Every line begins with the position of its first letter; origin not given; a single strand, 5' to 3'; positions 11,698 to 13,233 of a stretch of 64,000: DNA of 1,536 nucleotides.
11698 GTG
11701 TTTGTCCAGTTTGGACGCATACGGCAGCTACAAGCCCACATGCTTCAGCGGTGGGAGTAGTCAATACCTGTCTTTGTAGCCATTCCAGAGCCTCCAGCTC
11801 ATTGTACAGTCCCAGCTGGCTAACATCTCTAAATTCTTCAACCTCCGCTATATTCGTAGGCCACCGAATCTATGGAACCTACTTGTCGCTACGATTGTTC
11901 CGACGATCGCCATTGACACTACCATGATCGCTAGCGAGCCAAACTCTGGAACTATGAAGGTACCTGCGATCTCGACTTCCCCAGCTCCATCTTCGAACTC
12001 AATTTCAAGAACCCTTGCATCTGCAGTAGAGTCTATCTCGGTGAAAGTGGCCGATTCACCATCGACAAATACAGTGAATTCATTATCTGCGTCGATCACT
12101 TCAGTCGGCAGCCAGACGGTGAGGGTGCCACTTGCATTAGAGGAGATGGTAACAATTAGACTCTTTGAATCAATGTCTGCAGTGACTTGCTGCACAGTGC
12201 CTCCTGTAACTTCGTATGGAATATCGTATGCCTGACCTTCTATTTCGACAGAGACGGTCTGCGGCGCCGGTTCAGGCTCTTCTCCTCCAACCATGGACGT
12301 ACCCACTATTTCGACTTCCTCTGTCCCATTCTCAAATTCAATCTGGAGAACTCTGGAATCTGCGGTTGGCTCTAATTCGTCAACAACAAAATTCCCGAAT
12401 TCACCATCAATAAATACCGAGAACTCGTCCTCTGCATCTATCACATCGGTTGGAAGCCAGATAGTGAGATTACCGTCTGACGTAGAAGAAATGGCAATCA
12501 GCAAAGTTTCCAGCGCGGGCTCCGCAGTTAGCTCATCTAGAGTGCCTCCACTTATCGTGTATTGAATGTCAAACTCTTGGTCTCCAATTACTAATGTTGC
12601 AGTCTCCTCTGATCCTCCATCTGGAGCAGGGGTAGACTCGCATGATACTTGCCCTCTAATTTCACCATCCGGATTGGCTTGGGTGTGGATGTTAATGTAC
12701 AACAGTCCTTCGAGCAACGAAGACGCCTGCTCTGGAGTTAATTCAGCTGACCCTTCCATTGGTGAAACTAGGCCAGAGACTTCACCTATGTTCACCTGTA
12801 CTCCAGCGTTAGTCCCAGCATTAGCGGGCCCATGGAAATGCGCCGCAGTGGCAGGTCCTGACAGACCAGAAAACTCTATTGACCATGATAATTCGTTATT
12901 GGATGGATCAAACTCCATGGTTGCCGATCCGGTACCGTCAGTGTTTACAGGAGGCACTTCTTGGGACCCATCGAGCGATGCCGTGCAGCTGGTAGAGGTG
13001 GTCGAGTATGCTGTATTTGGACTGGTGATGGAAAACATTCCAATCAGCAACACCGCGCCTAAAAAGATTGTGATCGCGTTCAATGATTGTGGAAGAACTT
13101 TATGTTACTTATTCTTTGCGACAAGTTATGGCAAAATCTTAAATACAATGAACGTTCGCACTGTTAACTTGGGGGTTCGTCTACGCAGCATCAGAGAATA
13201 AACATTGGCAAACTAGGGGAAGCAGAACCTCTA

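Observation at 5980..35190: PEP-CTERM-like PESPIG C-terminal sorting signal on three secreted proteins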

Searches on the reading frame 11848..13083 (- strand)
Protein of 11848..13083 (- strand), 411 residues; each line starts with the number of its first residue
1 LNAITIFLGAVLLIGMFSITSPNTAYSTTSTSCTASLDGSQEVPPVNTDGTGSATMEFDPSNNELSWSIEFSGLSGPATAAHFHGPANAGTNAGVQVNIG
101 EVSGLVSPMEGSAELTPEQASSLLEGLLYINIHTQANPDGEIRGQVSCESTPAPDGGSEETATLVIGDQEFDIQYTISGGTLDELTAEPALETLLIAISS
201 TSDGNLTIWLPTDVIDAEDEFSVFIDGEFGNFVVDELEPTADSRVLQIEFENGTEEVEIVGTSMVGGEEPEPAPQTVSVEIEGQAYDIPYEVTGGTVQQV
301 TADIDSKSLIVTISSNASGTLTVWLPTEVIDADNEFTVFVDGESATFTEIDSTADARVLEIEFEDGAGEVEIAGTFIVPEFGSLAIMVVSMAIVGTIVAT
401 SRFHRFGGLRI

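Call 10: search_protein_families(library=ncbifam, proteins=[window:11848-13083:-], max_evalue=10)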
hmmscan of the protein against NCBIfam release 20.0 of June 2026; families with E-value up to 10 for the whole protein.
window:11848-13083:- (411 aa): 3 families
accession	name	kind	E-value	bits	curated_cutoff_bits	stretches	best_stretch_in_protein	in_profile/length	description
TIGR04296.1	PEFG-CTERM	domain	0.022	14.4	25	1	377-402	1-26/30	PEFG-CTERM sorting domain-containing protein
NF053851.1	Bdello_MAT_N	subfamily_domain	0.11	12.3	60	1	340-375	99-131/162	mosaic adhesive trimer family chimeric fiber protein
NF041595.1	dap_A_syn_DdaF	equivalog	0.11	11.2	840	1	273-318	355-400/424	dapdiamide A synthase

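Call 34: search_protein_families(library=pfam, proteins=[window:11848-13083:-], max_evalue=0.001)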
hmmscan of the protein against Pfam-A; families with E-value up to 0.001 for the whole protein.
window:11848-13083:- (411 aa): 1 family
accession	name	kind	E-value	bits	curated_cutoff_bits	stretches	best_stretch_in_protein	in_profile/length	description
PF07452.17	CHRD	-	1.6e-33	116.5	24.1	1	34-146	2-117/117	CHRD domain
